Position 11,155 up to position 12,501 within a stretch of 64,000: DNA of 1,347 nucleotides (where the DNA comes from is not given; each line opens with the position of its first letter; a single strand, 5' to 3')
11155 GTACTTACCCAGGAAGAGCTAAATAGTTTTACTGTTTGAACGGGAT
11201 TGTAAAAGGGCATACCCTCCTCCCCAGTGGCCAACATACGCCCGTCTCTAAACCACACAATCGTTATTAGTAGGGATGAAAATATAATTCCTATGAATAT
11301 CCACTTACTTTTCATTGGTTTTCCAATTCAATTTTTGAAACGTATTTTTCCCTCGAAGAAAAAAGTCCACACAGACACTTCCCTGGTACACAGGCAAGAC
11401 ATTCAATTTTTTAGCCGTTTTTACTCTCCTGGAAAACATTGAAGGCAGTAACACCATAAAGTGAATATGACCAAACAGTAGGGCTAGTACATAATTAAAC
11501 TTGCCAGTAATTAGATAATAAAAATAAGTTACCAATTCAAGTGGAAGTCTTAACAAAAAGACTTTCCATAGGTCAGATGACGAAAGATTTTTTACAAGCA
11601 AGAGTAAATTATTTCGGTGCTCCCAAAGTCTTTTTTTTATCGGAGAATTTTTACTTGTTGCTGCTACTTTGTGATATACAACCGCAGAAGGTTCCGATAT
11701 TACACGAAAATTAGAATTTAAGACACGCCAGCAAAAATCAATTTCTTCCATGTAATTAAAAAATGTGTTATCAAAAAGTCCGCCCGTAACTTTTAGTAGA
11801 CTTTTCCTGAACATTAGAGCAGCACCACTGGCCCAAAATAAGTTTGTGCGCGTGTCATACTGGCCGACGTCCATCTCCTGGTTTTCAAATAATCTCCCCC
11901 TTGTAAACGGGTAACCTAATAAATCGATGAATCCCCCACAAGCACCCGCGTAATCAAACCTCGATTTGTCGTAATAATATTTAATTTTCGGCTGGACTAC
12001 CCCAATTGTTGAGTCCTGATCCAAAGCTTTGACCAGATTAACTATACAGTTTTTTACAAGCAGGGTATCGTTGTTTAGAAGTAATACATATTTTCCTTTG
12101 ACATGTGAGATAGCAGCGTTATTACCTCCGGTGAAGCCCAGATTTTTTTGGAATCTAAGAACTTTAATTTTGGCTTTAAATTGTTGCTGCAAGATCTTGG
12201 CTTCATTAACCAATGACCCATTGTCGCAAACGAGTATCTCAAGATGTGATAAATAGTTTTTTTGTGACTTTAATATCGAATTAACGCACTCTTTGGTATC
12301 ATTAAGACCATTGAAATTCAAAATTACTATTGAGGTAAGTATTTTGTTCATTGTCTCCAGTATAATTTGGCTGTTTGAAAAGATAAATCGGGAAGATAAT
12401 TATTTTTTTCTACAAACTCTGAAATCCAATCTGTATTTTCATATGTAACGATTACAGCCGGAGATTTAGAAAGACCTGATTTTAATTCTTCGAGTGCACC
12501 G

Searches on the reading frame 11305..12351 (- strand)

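Call 61: search_protein_families(library=pfam, proteins=[window:11305-12351:-], max_evalue=0.001)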
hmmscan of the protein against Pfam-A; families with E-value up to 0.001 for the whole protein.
window:11305-12351:- (348 aa): 4 families
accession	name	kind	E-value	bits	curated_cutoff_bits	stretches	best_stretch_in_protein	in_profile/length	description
PF00535.33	Glycos_transf_2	-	1.7e-20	74.1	23.3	1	7-150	1-132/168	Glycosyl transferase family 2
PF13641.12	Glyco_tranf_2_3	-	7.6e-15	56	27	1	7-235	4-219/230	Glycosyltransferase like family 2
PF10111.15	Glyco_tranf_2_2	-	0.00011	22.3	27.3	1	17-229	10-218/276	Glycosyltransferase like family 2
PF13632.12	Glyco_trans_2_3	-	0.00022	21.5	27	0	88-291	1-194/198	Glycosyl transferase family group 2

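Call 81: search_protein_families(library=ncbifam, proteins=[window:11305-12351:-], max_evalue=0.00001)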
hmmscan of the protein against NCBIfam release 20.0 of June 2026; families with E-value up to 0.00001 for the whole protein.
window:11305-12351:- (348 aa): 13 families
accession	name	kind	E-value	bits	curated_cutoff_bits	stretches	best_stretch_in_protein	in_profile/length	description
TIGR03937.1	PgaC_IcaA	equivalog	8e-15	54.7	422.3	1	6-120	47-160/407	poly-beta-1,6-N-acetyl-D-glucosamine synthase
TIGR01556.1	rhamnosyltran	subfamily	1.1e-11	44.4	200.55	1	36-251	21-235/281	rhamnosyltransferase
NF041875.1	EPS_EpsD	equivalog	1.6e-11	44.2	370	1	7-113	2-107/325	exopolysaccharide biosynthesis glycosyltransferase EpsD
TIGR03965.1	mycofact_glyco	equivalog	3.1e-11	42.8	280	0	175-228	230-281/467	mycofactocin biosynthesis glycosyltransferase MftF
NF038299.1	EPS_HpsN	equivalog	5.4e-10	38.7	425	1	7-265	4-263/317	hormogonium polysaccharide biosynthesis glycosyltransferase HpsN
NF007482.0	PRK10073.1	equivalog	8.5e-09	34.9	423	1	5-130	7-129/334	glycosyltransferase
NF050050.1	ProtGlycPglI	equivalog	2.4e-07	30.4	500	1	6-112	4-110/306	GalNAc(5)-diNAcBac-PP-undecaprenol beta-1,3-glucosyltransferase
TIGR03111.1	glyc2_xrt_Gpos1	hypoth_equivalog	3.1e-07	29.5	363.95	1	8-119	53-165/439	TIGR03111 family XrtG-associated glycosyltransferase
TIGR04440.1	glyco_TIGR04440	domain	3.3e-07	30.2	70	1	32-127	25-123/215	TIGR00180 family glycosyltransferase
NF038302.1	EPS_HpsE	equivalog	5.7e-07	28.8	300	1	7-130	4-131/307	hormogonium polysaccharide biosynthesis glycosyltransferase HpsE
TIGR04242.1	nodulat_NodC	equivalog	1.6e-06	27.4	550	1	18-119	62-164/395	chitooligosaccharide synthase NodC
NF053739.1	GlytfEpsEBac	equivalog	3.9e-06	26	450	1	7-121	4-118/265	glycosyltransferase EpsE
TIGR04283.1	glyco_like_mftF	equivalog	4e-06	26.6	182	0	7-117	2-105/221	TIGR04283 family arsenosugar biosynthesis glycosyltransferase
